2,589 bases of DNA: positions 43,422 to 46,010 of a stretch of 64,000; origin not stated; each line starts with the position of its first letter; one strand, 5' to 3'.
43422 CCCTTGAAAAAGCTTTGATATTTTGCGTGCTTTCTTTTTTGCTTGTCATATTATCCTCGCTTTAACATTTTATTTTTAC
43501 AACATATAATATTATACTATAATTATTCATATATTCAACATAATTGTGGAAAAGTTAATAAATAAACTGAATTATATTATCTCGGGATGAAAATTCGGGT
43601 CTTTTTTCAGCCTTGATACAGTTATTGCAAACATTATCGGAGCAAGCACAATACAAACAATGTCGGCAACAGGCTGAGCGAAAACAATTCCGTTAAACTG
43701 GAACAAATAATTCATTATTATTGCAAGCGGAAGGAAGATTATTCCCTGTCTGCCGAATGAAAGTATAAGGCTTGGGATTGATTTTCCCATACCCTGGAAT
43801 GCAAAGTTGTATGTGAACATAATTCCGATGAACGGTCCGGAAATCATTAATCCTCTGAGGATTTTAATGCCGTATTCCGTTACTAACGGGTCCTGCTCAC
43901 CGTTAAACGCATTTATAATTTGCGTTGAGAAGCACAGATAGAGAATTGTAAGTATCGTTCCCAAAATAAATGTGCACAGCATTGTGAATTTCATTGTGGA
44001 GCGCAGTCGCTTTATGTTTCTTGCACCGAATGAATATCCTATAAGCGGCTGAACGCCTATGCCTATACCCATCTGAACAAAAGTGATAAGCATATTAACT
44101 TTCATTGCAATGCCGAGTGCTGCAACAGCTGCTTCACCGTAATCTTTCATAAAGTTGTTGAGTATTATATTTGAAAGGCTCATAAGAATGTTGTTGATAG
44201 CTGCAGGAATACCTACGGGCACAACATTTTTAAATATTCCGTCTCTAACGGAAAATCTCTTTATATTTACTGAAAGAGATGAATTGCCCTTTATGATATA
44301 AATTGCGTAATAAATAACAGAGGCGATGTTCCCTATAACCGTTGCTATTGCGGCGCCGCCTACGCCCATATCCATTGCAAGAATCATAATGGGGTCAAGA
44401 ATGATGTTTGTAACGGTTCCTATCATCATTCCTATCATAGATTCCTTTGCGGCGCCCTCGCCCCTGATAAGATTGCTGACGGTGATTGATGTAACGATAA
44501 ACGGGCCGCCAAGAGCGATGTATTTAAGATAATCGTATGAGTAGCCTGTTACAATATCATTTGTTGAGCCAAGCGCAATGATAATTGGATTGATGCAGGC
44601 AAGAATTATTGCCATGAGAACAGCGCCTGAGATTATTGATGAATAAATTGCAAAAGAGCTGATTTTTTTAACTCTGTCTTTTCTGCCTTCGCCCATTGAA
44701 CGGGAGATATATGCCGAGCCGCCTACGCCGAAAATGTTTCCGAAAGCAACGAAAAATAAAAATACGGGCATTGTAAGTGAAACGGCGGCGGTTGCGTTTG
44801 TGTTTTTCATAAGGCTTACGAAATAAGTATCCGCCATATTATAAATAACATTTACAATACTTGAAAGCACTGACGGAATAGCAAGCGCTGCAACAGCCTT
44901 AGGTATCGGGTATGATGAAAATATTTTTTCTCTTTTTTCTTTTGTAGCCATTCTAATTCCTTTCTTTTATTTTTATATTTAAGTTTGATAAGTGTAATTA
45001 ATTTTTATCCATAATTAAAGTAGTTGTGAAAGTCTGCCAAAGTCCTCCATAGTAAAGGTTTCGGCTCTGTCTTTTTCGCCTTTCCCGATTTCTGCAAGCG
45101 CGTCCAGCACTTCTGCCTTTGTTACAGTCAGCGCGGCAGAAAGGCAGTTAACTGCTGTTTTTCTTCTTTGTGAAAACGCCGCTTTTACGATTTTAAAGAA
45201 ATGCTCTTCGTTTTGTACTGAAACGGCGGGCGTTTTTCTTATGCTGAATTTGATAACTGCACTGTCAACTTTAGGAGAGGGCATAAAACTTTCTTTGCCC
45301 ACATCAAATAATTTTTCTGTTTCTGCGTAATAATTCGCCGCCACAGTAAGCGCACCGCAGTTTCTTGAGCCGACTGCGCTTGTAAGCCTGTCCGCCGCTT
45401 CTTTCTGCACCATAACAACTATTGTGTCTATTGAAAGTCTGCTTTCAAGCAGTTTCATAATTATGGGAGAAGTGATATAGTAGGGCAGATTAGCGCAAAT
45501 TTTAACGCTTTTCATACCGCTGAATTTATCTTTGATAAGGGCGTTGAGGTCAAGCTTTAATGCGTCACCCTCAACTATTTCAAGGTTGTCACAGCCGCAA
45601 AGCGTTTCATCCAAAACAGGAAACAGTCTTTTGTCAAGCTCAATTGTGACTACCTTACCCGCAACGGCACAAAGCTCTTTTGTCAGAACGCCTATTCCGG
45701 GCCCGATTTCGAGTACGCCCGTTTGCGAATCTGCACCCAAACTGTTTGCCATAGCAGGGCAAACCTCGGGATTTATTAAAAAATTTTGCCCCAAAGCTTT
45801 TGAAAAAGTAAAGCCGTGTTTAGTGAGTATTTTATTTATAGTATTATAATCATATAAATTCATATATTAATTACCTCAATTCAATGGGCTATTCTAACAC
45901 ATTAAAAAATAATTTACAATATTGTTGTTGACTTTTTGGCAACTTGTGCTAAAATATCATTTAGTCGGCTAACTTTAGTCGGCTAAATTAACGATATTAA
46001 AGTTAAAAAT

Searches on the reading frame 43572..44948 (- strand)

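Call 67: search_protein_families(library=ncbifam, proteins=[window:43572-44948:-], max_evalue=1e-40)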
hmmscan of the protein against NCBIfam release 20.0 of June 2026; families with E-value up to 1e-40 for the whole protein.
window:43572-44948:- (458 aa): 3 families
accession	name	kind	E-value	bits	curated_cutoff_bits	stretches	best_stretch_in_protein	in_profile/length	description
TIGR00797.1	matE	subfamily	2.3e-65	221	147.4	1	25-418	1-390/396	MATE family efflux transporter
NF000131.1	MATE_multi_MepA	equivalog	1.5e-63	215.6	850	1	7-448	6-442/451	multidrug efflux MATE transporter MepA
NF007130.1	PRK09575.1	equivalog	5e-48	164.4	445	1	19-441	8-428/435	MATE family efflux transporter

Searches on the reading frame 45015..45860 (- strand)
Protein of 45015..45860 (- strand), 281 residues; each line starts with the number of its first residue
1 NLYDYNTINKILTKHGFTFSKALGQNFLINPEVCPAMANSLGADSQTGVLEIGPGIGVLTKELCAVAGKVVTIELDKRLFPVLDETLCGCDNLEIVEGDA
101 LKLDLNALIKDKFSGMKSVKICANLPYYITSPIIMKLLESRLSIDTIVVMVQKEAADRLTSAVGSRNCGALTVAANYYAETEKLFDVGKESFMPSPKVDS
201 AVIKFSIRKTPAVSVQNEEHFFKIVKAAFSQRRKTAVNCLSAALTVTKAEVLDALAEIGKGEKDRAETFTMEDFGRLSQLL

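Call 67: search_protein_families(library=ncbifam, proteins=[window:45015-45860:-], max_evalue=1e-40)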
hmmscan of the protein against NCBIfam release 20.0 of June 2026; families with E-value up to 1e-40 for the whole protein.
window:45015-45860:- (281 aa): 3 families
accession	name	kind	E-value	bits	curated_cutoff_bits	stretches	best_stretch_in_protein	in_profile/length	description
TIGR00755.1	ksgA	equivalog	1.4e-73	247.4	171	1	17-280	1-255/256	16S rRNA (adenine(1518)-N(6)/adenine(1519)-N(6))-dimethyltransferase RsmA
NF000499.2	Erm23S_rRNA_broad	equivalog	2.1e-42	145.2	212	1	23-276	1-239/244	23S ribosomal RNA methyltransferase Erm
NF011486.0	PRK14896.1-1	equivalog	4.5e-42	144.1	450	1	20-280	23-275/284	16S ribosomal RNA methyltransferase A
